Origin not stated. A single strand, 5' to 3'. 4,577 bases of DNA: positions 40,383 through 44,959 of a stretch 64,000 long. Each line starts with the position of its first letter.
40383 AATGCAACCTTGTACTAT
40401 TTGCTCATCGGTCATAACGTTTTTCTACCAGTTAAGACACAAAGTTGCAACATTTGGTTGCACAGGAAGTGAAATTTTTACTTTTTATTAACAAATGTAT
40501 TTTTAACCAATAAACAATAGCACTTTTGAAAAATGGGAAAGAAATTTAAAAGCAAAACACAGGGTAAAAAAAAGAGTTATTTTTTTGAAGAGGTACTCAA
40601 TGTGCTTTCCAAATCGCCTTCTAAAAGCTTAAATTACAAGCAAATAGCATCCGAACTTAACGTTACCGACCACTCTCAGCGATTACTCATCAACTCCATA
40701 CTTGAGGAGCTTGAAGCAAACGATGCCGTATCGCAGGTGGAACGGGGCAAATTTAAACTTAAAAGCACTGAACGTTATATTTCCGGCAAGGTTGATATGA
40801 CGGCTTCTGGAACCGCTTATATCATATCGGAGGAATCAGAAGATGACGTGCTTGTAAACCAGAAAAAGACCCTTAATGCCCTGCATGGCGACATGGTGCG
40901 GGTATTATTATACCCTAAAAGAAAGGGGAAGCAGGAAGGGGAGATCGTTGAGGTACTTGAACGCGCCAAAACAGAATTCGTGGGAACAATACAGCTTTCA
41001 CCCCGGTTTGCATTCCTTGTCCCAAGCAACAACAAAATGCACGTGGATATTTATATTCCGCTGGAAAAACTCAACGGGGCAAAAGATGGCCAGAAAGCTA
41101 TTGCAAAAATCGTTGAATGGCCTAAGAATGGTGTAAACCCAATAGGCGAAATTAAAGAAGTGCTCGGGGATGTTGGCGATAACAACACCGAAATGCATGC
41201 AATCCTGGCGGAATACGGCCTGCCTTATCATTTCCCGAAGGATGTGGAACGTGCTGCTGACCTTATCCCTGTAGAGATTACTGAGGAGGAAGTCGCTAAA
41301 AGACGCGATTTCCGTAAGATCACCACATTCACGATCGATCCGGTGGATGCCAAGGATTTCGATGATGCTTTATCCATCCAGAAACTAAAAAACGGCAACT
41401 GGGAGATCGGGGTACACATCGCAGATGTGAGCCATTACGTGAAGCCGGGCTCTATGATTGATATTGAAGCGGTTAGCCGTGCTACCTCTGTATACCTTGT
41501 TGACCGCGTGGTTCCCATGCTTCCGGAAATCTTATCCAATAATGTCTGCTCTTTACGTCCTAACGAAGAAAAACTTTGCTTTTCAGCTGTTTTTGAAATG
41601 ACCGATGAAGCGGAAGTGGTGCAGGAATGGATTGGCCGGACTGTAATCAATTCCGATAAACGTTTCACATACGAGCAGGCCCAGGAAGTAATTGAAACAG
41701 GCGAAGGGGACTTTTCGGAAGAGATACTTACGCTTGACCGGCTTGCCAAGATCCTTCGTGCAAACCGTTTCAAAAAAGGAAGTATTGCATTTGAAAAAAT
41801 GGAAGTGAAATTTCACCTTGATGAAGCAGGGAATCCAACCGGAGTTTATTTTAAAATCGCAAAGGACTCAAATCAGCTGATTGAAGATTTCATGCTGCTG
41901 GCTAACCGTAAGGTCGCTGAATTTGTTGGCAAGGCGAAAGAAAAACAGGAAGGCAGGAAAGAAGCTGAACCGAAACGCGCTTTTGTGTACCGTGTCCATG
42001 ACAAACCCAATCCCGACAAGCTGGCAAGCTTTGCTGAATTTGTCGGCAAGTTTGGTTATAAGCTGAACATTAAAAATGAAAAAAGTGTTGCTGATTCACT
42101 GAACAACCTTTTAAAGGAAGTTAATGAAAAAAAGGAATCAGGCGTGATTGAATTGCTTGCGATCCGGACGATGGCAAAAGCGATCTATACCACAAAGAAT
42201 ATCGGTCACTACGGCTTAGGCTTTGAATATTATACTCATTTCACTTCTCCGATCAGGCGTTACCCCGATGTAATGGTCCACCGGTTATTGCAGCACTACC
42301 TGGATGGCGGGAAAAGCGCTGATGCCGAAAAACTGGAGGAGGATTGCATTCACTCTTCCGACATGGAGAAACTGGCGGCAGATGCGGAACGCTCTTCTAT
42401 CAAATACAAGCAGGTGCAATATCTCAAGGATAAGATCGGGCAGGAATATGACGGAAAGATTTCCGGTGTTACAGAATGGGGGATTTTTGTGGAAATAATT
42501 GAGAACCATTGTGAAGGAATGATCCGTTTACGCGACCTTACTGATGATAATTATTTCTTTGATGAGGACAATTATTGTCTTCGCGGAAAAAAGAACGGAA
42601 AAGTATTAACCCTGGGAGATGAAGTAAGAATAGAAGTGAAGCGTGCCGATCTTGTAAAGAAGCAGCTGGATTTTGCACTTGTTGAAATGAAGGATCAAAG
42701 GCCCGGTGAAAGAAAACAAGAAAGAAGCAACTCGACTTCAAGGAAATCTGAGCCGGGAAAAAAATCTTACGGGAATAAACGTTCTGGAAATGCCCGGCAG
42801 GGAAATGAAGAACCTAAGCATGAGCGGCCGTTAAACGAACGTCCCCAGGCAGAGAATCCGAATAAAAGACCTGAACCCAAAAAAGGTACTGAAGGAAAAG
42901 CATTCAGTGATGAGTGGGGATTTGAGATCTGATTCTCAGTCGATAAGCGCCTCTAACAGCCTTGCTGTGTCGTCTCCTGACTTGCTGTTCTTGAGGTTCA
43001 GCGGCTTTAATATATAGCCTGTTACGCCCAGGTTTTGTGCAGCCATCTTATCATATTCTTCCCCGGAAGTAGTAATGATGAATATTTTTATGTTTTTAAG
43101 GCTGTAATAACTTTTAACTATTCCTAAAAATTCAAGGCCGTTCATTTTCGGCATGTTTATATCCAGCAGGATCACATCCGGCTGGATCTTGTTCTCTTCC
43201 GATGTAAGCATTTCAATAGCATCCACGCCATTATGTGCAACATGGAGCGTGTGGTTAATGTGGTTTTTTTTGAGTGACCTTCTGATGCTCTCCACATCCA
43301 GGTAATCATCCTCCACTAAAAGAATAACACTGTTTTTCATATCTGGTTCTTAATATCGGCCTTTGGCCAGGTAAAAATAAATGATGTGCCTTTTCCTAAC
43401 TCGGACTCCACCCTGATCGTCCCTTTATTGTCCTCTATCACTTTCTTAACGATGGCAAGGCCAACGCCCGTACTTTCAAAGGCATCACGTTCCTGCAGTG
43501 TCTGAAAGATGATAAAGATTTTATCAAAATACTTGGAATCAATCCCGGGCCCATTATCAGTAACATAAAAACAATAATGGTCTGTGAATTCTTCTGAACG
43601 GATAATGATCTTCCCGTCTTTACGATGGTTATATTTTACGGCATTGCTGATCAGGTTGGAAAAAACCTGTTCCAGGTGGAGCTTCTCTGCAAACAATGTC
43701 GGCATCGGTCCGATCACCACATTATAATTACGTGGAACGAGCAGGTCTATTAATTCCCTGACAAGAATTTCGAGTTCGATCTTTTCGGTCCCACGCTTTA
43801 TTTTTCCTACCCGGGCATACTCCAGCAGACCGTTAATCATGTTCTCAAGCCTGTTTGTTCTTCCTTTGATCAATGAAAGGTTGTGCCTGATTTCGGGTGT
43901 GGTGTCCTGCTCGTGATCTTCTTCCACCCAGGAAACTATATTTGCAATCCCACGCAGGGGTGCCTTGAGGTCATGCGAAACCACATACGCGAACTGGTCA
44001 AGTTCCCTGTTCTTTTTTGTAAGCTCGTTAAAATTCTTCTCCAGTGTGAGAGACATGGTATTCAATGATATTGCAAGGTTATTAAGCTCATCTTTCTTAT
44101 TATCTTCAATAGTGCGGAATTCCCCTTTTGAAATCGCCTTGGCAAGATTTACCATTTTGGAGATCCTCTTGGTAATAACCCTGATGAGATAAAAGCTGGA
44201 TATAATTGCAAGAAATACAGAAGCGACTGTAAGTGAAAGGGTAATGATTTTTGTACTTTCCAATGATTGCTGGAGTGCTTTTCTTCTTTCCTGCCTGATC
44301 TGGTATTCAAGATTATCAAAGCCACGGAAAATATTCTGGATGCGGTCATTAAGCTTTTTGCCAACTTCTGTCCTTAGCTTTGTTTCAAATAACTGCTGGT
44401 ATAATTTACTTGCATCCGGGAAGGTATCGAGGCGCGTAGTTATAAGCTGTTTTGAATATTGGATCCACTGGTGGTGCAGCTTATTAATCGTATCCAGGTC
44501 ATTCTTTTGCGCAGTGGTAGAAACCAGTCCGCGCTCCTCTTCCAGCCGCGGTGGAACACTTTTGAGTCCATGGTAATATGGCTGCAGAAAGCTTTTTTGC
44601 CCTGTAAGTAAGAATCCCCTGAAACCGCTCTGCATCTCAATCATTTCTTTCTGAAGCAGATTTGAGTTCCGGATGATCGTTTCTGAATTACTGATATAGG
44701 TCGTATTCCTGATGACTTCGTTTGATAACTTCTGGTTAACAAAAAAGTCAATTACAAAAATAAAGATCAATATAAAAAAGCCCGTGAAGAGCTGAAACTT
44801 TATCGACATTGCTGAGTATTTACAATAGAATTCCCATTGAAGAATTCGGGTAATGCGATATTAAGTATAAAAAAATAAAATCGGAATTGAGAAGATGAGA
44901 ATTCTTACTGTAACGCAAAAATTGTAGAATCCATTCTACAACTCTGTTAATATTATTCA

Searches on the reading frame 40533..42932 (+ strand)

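Call 8: search_protein_families(library=pfam, proteins=[window:40533-42932:+], max_evalue=0.001)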
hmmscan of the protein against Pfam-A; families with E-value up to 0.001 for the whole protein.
window:40533-42932:+ (799 aa): 6 families
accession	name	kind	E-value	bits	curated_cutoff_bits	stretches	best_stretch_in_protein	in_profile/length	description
PF00773.25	RNB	-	5.7e-110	368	29.3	1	257-591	1-325/326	RNB domain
PF17876.7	CSD2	-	1e-31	109.3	26.2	1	161-235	1-74/74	Cold shock domain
PF08206.17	OB_RNB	-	2.1e-13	50.2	24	1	85-141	1-58/58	Ribonuclease B OB domain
PF17849.7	OB_Dis3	-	2.5e-11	43.9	22.8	1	160-229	2-77/77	Dis3-like cold-shock domain 2 (CSD2)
PF00575.29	S1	-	4.2e-10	40.3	22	1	632-714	1-71/74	S1 RNA binding domain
PF22896.3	OB_RNR_1st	-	2e-08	34.8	28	1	54-133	18-95/99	Ribonuclease R, OB first domain, N-terminal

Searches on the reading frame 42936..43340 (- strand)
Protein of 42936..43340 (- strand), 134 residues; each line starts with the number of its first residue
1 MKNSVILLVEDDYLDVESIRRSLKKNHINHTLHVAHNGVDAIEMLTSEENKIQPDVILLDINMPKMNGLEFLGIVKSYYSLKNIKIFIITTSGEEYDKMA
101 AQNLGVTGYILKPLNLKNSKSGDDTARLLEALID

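Call 8: search_protein_families(library=pfam, proteins=[window:42936-43340:-], max_evalue=0.001)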
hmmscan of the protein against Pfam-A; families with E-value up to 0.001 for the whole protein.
window:42936-43340:- (134 aa): 1 family
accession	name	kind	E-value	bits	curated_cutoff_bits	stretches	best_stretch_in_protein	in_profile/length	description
PF00072.30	Response_reg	-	8.7e-21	74.6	30.2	1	6-117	1-104/111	Response regulator receiver domain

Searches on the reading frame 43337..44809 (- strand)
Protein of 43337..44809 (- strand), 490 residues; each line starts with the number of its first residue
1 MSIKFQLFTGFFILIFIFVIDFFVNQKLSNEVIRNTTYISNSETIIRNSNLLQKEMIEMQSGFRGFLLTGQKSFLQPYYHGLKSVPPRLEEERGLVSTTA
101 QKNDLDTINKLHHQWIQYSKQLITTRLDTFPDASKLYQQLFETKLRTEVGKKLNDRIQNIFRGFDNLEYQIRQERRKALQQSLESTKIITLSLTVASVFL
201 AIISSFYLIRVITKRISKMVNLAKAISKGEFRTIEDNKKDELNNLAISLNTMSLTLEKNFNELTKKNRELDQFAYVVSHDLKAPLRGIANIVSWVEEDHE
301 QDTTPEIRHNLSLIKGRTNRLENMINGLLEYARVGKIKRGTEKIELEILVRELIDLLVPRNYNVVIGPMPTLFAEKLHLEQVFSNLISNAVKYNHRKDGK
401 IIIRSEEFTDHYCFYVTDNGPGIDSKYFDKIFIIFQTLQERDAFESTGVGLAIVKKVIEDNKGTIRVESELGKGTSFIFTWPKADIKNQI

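Call 8: search_protein_families(library=pfam, proteins=[window:43337-44809:-], max_evalue=0.001)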
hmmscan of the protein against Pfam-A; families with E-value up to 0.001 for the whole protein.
window:43337-44809:- (490 aa): 4 families
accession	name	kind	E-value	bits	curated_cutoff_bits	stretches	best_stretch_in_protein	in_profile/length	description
PF02518.31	HATPase_c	-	1.3e-24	87.3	26.4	1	376-484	3-110/111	Histidine kinase-, DNA gyrase B-, and HSP90-like ATPase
PF05227.19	CHASE3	-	1.3e-22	80.7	28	1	39-177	5-137/138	CHASE3 domain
PF00512.31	HisKA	-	5.9e-10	39.5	26.9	1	270-334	2-63/66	His Kinase A (phospho-acceptor) domain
PF00672.30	HAMP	-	2.4e-07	31.4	25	1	208-257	2-52/53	HAMP domain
